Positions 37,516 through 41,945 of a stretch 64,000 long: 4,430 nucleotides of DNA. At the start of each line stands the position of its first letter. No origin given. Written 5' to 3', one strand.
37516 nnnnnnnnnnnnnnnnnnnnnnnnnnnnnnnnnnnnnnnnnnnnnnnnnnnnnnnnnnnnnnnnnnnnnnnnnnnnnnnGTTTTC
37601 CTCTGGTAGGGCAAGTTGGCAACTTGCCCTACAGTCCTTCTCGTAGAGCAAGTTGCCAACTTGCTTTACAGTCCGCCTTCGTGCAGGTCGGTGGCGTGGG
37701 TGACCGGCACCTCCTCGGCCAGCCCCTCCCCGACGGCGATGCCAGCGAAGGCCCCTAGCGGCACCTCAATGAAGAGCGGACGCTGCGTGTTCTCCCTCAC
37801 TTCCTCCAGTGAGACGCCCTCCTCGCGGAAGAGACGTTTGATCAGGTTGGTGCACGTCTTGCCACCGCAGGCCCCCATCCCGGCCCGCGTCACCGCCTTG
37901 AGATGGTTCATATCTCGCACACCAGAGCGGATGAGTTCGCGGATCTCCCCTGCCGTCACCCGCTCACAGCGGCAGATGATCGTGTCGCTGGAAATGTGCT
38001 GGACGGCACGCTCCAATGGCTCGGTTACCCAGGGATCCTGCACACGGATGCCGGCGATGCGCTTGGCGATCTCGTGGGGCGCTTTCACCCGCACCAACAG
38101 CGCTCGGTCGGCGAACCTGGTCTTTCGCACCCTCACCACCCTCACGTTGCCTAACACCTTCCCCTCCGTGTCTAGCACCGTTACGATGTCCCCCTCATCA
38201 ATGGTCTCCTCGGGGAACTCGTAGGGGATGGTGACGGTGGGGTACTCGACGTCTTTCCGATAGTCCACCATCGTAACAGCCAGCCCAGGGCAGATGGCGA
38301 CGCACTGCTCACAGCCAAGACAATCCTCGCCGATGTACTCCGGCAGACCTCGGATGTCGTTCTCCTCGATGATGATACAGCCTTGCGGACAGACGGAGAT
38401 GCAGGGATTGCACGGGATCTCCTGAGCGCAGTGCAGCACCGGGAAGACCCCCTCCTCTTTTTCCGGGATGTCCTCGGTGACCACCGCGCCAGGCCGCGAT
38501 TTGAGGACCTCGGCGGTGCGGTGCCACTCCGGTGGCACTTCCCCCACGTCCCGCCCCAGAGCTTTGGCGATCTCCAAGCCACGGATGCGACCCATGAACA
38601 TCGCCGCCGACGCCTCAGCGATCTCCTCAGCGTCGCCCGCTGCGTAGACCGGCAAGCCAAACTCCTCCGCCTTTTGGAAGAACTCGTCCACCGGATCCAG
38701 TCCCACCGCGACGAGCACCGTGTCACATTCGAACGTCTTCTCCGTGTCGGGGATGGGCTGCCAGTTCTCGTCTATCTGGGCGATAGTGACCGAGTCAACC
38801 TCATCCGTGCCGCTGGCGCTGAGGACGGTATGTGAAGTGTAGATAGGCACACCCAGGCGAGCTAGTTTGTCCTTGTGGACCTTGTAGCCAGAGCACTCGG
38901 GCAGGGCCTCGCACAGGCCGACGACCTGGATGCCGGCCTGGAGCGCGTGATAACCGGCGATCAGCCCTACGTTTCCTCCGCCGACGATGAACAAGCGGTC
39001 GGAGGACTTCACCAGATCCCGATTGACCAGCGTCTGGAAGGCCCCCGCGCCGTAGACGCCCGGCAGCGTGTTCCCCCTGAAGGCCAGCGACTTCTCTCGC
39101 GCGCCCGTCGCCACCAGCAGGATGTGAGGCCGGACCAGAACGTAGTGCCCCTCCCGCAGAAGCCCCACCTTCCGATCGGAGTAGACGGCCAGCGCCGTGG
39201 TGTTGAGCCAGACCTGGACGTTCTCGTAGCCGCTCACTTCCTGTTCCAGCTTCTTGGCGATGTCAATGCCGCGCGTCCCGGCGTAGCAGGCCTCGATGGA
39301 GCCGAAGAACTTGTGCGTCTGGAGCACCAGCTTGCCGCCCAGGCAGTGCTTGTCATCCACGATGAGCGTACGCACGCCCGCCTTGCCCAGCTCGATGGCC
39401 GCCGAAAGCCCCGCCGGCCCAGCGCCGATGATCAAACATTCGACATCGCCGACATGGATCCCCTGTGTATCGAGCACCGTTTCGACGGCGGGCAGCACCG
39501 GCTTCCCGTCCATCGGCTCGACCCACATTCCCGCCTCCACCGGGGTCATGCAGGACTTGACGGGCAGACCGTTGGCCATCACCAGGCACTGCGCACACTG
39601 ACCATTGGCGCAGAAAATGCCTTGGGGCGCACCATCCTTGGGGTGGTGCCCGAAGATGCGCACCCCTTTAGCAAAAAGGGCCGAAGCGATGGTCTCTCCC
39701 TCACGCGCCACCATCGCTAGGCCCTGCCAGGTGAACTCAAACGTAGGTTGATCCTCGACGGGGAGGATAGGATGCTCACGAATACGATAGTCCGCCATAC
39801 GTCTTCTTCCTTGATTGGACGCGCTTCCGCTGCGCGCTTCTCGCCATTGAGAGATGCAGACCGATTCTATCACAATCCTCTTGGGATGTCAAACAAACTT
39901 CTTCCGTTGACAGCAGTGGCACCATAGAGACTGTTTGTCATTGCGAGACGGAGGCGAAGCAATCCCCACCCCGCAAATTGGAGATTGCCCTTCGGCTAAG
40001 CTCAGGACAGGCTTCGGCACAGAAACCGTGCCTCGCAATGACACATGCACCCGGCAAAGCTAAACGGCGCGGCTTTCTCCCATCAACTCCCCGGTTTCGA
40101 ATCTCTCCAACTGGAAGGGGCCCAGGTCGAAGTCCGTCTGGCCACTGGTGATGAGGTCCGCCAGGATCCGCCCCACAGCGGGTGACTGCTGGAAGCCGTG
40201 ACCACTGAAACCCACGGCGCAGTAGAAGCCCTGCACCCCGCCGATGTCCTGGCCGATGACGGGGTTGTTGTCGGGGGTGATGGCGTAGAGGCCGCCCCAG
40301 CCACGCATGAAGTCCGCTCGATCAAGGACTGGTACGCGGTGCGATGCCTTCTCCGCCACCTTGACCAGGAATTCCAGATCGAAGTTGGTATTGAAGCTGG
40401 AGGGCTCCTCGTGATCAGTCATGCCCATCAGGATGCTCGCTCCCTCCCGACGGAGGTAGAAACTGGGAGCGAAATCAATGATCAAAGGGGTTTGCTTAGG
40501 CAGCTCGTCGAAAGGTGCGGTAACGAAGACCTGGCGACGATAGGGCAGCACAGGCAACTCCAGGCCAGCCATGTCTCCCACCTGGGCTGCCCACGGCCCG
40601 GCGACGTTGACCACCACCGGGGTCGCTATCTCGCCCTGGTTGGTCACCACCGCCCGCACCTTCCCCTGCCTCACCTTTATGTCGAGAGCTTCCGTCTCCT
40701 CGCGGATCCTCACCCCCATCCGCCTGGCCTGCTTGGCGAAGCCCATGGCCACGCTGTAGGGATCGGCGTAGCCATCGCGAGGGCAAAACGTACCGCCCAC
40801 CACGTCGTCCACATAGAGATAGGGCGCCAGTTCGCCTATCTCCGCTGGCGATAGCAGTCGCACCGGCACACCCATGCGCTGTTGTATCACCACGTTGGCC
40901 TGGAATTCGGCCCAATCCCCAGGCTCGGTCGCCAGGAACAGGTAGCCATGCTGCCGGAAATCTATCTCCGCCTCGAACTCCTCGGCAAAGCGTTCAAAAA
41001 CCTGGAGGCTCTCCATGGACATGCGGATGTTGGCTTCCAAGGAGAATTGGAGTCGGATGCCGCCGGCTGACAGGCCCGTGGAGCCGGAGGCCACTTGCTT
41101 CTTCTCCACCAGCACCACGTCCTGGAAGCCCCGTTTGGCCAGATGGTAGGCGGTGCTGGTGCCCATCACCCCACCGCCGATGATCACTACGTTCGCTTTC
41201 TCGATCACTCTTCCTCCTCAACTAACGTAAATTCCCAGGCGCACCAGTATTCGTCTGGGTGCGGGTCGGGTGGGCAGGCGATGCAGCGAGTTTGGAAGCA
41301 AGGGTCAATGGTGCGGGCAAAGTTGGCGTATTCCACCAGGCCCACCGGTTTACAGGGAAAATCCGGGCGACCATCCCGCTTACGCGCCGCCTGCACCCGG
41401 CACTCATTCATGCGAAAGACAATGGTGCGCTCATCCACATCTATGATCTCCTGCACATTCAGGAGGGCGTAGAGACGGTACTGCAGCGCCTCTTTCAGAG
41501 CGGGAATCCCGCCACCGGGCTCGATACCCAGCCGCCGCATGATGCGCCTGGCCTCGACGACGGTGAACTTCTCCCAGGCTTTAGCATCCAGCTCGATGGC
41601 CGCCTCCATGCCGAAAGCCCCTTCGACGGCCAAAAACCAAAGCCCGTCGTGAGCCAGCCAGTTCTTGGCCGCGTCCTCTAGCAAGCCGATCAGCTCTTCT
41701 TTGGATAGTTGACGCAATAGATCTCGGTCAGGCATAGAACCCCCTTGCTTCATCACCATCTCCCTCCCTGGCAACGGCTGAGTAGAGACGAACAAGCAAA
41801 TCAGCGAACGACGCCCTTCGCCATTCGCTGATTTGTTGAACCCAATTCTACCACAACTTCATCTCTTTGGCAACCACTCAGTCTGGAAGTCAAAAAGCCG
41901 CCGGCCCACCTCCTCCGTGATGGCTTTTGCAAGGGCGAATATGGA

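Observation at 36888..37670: REP-RAYT unit inserted inside an operon between two dehydrogenase subunit genes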

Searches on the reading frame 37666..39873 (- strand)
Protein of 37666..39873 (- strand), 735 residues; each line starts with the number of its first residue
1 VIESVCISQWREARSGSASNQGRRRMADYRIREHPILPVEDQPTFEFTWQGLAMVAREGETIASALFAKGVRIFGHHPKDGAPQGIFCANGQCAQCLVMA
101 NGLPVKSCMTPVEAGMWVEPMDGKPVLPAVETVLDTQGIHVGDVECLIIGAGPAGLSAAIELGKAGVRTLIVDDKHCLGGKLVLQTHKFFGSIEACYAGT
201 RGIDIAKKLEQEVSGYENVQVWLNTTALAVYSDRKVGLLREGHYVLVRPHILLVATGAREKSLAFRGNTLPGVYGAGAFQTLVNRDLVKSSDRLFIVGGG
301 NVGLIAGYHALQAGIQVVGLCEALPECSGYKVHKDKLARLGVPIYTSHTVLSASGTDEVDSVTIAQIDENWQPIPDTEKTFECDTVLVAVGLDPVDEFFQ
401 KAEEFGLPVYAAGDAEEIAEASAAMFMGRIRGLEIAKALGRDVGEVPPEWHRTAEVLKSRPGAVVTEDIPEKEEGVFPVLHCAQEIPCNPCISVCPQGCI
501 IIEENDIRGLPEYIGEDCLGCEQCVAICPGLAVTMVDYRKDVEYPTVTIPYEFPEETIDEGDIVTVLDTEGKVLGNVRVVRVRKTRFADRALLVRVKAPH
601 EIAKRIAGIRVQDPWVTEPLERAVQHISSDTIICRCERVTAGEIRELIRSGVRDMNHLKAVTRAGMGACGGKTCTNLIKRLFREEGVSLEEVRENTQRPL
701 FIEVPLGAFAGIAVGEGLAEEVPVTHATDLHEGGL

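Call 9: search_protein_families(library=pfam, proteins=[window:37666-39873:-])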
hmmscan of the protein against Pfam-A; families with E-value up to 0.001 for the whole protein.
window:37666-39873:- (735 aa): 17 families
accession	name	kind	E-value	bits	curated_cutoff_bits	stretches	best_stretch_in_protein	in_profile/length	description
PF07992.20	Pyr_redox_2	-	2.1e-26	93.4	26.1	1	146-409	3-251/291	Pyridine nucleotide-disulphide oxidoreductase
PF13510.11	Fer2_4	-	2.1e-21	76.2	22.8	1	44-119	3-78/82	2Fe-2S iron-sulfur cluster binding domain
PF04324.20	Fer2_BFD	-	5.8e-12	46.2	26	1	632-684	1-50/50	BFD-like [2Fe-2S] binding domain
PF12831.13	FAD_oxidored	-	4e-09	36.7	27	1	146-187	2-43/416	FAD dependent oxidoreductase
PF01494.25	FAD_binding_3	-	3.4e-08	33.5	22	1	144-174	2-32/349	FAD binding domain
PF13450.12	NAD_binding_8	-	1.3e-07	32.2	21.9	1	148-181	1-34/68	NAD(P)-binding Rossmann-like domain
PF00070.33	Pyr_redox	-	8.8e-07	29.8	22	0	293-365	1-80/82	Pyridine nucleotide-disulphide oxidoreductase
PF03486.20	HI0933_like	-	4.4e-06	26.8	50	1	146-184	3-41/244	HI0933-like protein Rossmann domain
PF00890.30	FAD_binding_2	-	4.8e-06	26.5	20.4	1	147-197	3-49/414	FAD binding domain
PF01946.23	Thi4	-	6.3e-06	26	26.2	1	144-183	18-58/235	Thi4 family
PF01266.30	DAO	-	1.2e-05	25.5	27.9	0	147-175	3-31/353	FAD dependent oxidoreductase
PF12838.12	Fer4_7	-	2.1e-05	25.3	27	1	487-529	4-49/52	4Fe-4S dicluster domain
PF13738.12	Pyr_redox_3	-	4.7e-05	23.2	30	1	147-179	1-33/305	Pyridine nucleotide-disulphide oxidoreductase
PF17806.6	SO_alpha_A3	-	0.00041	21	23.1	1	637-711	10-86/87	Sarcosine oxidase A3 domain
PF01134.28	GIDA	-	0.00044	19.9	22.1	0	146-177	2-29/391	Glucose inhibited division protein A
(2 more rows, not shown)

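Call 10: search_protein_families(library=ncbifam, proteins=[window:37666-39873:-])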
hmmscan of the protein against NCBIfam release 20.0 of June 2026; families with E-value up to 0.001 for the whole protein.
window:37666-39873:- (735 aa): 70 families (the best 25 are shown)
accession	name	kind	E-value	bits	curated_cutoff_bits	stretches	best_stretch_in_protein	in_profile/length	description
TIGR01372.1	soxA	subfamily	9e-46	156.1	1164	3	145-398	170-426/996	sarcosine oxidase subunit alpha family protein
TIGR02374.1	nitri_red_nirB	equivalog_domain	1e-14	54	578.35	1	591-688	377-471/794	nitrite reductase large subunit NirB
TIGR01292.1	TRX_reduct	equivalog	1.4e-14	53.6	343.45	1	145-403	2-247/300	thioredoxin-disulfide reductase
NF009410.0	PRK12771.1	subfamily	1.6e-13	50.1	516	2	146-182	141-177/566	NAD(P)-binding protein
TIGR03140.1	AhpF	equivalog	2.5e-13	49.4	502.9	1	144-402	213-458/515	alkyl hydroperoxide reductase subunit F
NF041087.1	bile_acid_BaiCD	equivalog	6.2e-12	44.4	825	1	146-425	383-632/642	bile acid Fe-S flavoenzyme BaiCD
TIGR01350.1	lipoamide_DH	equivalog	2.4e-11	43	408.8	2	231-394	114-269/461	dihydrolipoyl dehydrogenase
TIGR03377.1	glycerol3P_GlpA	equivalog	6.2e-11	41.5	552.8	1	625-693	415-484/530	anaerobic glycerol-3-phosphate dehydrogenase subunit GlpA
NF004943.0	PRK06292.2-1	equivalog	1.4e-09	37.2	432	1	143-181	3-41/456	dihydrolipoyl dehydrogenase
NF045599.1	bili_reduct_long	exception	1.4e-09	36.8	750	1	146-422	384-628/641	bilirubin reductase, long form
TIGR03997.1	mycofact_OYE_2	equivalog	1.5e-08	33.5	793.15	1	145-433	381-643/645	mycofactocin system FadH/OYE family oxidoreductase 2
NF009409.0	PRK12770.1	subfamily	2.1e-08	33.6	343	1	147-398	22-291/360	putative glutamate synthase subunit beta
NF041891.1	hdrA_Methbact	equivalog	4e-08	31.9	1300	1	146-227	136-214/762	ferredoxin:CoB-CoM heterodisulfide reductase subunit HdrA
TIGR03467.1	HpnE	equivalog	7.6e-08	32.1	283.05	1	147-181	2-36/430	hydroxysqualene dehydroxylase HpnE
NF008313.0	PRK11101.1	equivalog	4.3e-07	28.9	425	1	628-688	428-489/548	anaerobic glycerol-3-phosphate dehydrogenase subunit A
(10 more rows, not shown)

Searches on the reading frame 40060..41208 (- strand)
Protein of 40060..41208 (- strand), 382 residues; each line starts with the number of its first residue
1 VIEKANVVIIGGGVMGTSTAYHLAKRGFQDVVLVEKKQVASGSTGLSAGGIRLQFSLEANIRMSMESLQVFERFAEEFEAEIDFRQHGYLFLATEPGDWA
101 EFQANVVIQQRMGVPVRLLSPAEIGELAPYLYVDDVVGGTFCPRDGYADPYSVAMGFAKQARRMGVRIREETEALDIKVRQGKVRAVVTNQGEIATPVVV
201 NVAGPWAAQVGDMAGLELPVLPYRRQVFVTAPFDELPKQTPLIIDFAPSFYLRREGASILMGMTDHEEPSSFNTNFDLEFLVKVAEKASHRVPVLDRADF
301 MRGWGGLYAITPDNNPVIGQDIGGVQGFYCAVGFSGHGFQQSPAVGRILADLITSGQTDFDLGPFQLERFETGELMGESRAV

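Call 9: search_protein_families(library=pfam, proteins=[window:40060-41208:-])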
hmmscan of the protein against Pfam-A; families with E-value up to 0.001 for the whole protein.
window:40060-41208:- (382 aa): 10 families
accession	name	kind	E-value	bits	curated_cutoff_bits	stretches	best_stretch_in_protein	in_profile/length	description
PF01266.30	DAO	-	1.1e-83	282.1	27.9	1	7-352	2-353/353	FAD dependent oxidoreductase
PF00890.30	FAD_binding_2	-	4.4e-11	43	20.4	1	7-190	2-181/414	FAD binding domain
PF13450.12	NAD_binding_8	-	7e-07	29.9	21.9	1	9-44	1-35/68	NAD(P)-binding Rossmann-like domain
PF07992.20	Pyr_redox_2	-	7.8e-06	25.9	26.1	0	6-36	144-173/291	Pyridine nucleotide-disulphide oxidoreductase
PF00070.33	Pyr_redox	-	6.1e-05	23.9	22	0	6-37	1-31/82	Pyridine nucleotide-disulphide oxidoreductase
PF01494.25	FAD_binding_3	-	6.7e-05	22.7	22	0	5-41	2-37/349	FAD binding domain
PF01946.23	Thi4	-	0.00024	20.9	26.2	1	4-51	17-62/235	Thi4 family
PF13738.12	Pyr_redox_3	-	0.00037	20.3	30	0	8-40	1-33/305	Pyridine nucleotide-disulphide oxidoreductase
PF03486.20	HI0933_like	-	0.00049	20.1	50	0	6-56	2-50/244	HI0933-like protein Rossmann domain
PF12831.13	FAD_oxidored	-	0.0006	19.7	27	1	7-92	2-75/416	FAD dependent oxidoreductase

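Call 10: search_protein_families(library=ncbifam, proteins=[window:40060-41208:-])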
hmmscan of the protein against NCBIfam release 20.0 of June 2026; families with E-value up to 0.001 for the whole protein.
window:40060-41208:- (382 aa): 51 families (the best 25 are shown)
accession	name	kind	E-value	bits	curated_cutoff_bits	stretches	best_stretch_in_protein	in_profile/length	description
TIGR01373.1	soxB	subfamily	1.2e-54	185.8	529.45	1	5-377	31-406/407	sarcosine oxidase subunit beta family protein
TIGR02352.1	thiamin_ThiO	equivalog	2.3e-40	138.8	250.8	1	7-356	1-350/351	glycine oxidase ThiO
NF008425.0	PRK11259.1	equivalog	3.7e-37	128.2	257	1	3-371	3-376/377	N-methyl-L-tryptophan oxidase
NF001933.0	PRK00711.1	subfamily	8.2e-33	114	383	2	61-373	109-419/429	D-amino acid dehydrogenase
TIGR01377.1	soxA_mon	subfamily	2.1e-32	112.4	479.65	1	6-372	2-377/381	amino oxidase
TIGR03377.1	glycerol3P_GlpA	equivalog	5.3e-23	81.3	552.8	1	6-227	1-224/530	anaerobic glycerol-3-phosphate dehydrogenase subunit GlpA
TIGR03364.1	HpnW_proposed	hypoth_equivalog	4.2e-21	75.4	285.1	1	6-199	2-190/365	TIGR03364 family FAD-dependent oxidoreductase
NF050086.1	pipecolate_AmaA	exception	1.4e-19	70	600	2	4-49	25-69/425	L-pipecolate oxidase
NF009074.0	PRK12409.1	equivalog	2.8e-18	66.3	494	2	61-353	108-403/410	D-amino acid dehydrogenase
NF002480.1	PRK01747.1-1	equivalog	3.4e-18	65.4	540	1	4-351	248-615/645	bifunctional tRNA (5-methylaminomethyl-2-thiouridine)(34)-methyltransferase MnmC2/FAD-dependent 5-carboxymethylaminomethyl-2-thiouridine(34)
TIGR03197.1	MnmC_Cterm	equivalog_domain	8.7e-17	61.3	174.2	1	7-236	2-230/400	FAD-dependent 5-carboxymethylaminomethyl-2-thiouridine(34) oxidoreductase MnmC1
TIGR03329.1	Phn_aa_oxid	hypoth_equivalog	4e-16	58.9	632.8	1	4-207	24-237/460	putative aminophosphonate oxidoreductase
NF008726.1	PRK11728.1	equivalog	6.4e-16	58.2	299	1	6-228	2-225/389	L-2-hydroxyglutarate oxidase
NF008313.0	PRK11101.1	equivalog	7.4e-16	57.8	425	1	4-226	8-232/548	anaerobic glycerol-3-phosphate dehydrogenase subunit A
NF033460.1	glycerol3P_ox_II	equivalog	3.7e-15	55.9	460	1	5-217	2-218/361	type 2 glycerol-3-phosphate oxidase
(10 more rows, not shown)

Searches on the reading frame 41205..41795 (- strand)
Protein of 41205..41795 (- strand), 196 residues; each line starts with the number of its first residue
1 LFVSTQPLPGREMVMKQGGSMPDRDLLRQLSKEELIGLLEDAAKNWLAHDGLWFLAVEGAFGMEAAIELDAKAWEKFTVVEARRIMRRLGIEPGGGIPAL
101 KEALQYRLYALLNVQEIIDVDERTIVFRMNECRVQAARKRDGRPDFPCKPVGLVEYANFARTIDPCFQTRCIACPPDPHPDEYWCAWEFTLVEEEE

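Call 9: search_protein_families(library=pfam, proteins=[window:41205-41795:-])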
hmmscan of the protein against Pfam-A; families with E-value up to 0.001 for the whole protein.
window:41205-41795:- (196 aa): 1 family
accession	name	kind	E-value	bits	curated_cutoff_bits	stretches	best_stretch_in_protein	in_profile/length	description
PF19620.4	DUF6125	-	1.4e-83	279.2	27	1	29-191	2-164/164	Family of unknown function (DUF6125)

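Call 10: search_protein_families(library=ncbifam, proteins=[window:41205-41795:-])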
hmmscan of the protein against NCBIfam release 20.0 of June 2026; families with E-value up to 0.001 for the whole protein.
window:41205-41795:- (196 aa): 0 families
